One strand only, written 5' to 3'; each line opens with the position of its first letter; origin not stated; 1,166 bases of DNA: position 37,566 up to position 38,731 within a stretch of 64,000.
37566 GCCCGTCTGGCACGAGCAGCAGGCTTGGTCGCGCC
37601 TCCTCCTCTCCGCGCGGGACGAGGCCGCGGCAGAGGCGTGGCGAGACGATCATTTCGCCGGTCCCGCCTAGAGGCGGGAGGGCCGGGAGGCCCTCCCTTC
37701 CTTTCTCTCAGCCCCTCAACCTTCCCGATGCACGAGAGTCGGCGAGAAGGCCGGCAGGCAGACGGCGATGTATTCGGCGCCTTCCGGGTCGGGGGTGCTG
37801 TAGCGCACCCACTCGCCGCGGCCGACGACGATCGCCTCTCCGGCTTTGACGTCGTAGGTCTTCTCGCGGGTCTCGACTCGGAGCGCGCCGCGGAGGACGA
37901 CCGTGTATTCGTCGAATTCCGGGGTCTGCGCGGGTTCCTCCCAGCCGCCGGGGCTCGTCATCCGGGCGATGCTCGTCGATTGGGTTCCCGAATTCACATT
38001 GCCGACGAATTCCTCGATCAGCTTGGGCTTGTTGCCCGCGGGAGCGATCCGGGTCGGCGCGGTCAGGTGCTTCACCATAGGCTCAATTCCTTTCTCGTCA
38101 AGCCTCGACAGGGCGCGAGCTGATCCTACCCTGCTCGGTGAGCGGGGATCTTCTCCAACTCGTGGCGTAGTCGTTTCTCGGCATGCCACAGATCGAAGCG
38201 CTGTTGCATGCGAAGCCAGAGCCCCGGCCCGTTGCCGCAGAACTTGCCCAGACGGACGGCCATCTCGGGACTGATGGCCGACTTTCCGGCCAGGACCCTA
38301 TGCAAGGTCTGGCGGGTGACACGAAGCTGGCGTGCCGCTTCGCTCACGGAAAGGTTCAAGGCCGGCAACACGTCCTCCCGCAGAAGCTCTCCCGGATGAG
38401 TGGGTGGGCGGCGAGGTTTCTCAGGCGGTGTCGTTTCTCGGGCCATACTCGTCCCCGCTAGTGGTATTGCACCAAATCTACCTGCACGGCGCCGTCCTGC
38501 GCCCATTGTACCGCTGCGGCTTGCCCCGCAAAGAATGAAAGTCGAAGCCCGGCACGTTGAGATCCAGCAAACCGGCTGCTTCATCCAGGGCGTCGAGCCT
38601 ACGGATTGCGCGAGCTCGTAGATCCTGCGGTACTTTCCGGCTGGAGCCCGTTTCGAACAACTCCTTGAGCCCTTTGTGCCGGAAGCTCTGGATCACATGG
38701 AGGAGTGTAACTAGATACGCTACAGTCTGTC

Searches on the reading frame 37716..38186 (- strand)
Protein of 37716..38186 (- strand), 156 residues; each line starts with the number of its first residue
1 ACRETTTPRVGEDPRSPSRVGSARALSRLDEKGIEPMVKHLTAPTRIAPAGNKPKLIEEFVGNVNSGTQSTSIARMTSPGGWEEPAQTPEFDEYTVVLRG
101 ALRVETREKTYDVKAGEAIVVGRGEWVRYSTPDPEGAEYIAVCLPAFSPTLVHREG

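Call 86: search_protein_families(library=pfam, proteins=[window:37716-38186:-], max_evalue=0.01)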
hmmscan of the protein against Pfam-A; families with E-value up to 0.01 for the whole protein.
window:37716-38186:- (156 aa): 5 families
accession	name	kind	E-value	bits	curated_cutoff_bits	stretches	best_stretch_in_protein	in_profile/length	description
PF07883.17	Cupin_2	-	6.9e-08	32.5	27.2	1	79-142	7-69/70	Cupin domain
PF02311.25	AraC_binding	-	0.00017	21.7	21.1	1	96-142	28-74/135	AraC-like ligand binding domain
PF05899.18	Cupin_3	-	0.00086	19.4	23.5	1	67-127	5-62/74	EutQ-like cupin domain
PF22200.2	ExsA_N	-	0.002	18.9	27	1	95-133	4-42/136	ExsA N-terminal regulatory domain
PF06249.18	EutQ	-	0.0025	18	21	1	90-146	94-148/152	Ethanolamine utilisation protein EutQ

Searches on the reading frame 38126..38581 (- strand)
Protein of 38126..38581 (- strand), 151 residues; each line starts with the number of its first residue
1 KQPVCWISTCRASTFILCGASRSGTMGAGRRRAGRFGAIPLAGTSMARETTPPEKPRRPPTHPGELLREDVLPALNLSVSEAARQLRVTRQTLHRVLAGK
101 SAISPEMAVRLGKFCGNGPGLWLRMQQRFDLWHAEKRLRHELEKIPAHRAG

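Call 86: search_protein_families(library=pfam, proteins=[window:38126-38581:-], max_evalue=0.01)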
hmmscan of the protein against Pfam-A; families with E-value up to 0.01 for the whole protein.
window:38126-38581:- (151 aa): 2 families
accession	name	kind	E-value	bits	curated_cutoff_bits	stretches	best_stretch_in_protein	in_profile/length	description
PF01381.28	HTH_3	-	4e-07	30.4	23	1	74-116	7-49/55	Helix-turn-helix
PF13560.12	HTH_31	-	9.7e-07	29.4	27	1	75-117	13-56/64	Helix-turn-helix domain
